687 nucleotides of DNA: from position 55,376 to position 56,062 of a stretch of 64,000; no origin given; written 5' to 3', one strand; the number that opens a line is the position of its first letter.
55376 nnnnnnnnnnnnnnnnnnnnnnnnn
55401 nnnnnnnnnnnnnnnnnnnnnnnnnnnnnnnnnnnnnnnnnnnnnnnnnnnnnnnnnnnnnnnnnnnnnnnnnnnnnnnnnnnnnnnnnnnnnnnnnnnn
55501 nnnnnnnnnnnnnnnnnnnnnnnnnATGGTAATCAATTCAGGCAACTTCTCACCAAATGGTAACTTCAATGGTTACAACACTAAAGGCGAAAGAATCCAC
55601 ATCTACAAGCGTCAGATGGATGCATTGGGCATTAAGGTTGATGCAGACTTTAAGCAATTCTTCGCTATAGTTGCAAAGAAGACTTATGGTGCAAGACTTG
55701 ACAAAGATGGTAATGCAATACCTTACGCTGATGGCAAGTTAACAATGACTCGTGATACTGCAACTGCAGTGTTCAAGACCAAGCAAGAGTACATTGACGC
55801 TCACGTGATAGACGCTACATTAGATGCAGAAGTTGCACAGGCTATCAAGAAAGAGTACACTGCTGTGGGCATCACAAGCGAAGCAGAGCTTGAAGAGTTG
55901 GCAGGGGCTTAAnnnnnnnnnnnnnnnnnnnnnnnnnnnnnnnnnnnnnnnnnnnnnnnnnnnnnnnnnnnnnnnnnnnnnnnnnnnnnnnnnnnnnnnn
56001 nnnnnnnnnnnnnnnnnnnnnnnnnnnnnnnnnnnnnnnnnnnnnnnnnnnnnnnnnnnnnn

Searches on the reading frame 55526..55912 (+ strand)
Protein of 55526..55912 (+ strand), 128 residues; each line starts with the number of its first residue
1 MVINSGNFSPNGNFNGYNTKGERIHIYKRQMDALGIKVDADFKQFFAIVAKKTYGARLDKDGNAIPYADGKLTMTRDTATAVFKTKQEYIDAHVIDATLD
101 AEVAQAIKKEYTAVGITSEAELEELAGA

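Call 10: search_protein_families(library=phrogs, proteins=[window:55526-55912:+])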
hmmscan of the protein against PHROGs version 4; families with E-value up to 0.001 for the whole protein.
window:55526-55912:+ (128 aa): 0 families

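Call 11: search_protein_families(library=pfam, proteins=[window:55526-55912:+], max_evalue=0.01)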
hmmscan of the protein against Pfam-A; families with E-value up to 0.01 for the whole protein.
window:55526-55912:+ (128 aa): 0 families

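Call 13: find_related_loci(query=window:55526-55912:+, collection=viral_contigs, flank=6000)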
Query window:55526-55912:+ (128 aa) in viral_contigs; peptide patterns used: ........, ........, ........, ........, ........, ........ (x = any residue, [..] = any of these).
17 stretches matched a pattern; 8 encode a relative of the query (tblastn E <= 1e-3); 8 distinct loci.
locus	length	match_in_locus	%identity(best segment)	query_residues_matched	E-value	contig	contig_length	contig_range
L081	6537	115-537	84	1-128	1e-73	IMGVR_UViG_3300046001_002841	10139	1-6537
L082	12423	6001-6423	84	1-128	1e-73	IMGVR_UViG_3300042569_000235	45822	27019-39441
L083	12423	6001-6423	84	1-128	1e-73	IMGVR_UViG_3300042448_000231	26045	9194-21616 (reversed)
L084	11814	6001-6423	84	1-128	1e-73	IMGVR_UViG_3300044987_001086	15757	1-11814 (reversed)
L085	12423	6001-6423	84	1-128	1e-73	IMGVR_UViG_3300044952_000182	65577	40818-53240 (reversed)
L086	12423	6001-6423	84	1-128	1e-73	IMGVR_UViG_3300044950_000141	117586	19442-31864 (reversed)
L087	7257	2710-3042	75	17-127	8e-53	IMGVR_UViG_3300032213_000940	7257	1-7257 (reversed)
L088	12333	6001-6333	48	1-116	1e-26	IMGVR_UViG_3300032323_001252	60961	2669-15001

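Call 52: find_encoding_contigs(protein=window:55526-55912:+, flank=3000, max_places=10)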
Protein window:55526-55912:+ (128 aa): 19 contigs read that carry it; 4 places shown.
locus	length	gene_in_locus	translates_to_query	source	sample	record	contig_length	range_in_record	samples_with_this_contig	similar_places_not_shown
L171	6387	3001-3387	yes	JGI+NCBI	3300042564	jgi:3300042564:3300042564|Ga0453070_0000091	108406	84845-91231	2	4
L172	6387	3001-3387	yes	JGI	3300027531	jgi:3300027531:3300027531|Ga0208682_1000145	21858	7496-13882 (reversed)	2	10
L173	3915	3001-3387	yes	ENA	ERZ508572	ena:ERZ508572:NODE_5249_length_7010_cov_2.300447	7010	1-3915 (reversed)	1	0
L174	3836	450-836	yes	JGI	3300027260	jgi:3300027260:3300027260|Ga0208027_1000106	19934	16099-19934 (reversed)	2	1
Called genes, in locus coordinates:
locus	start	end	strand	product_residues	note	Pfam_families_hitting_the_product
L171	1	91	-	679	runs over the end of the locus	-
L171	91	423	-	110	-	-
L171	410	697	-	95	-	-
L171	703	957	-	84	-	-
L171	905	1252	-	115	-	-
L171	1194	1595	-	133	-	PF00216:Bac_DNA_binding (weak)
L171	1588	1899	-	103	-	-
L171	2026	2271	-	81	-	-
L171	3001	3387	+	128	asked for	-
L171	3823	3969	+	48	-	-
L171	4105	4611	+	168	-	-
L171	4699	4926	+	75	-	-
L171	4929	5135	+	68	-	-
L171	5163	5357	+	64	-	-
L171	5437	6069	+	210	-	-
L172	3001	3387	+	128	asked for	-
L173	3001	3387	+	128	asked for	-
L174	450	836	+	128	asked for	-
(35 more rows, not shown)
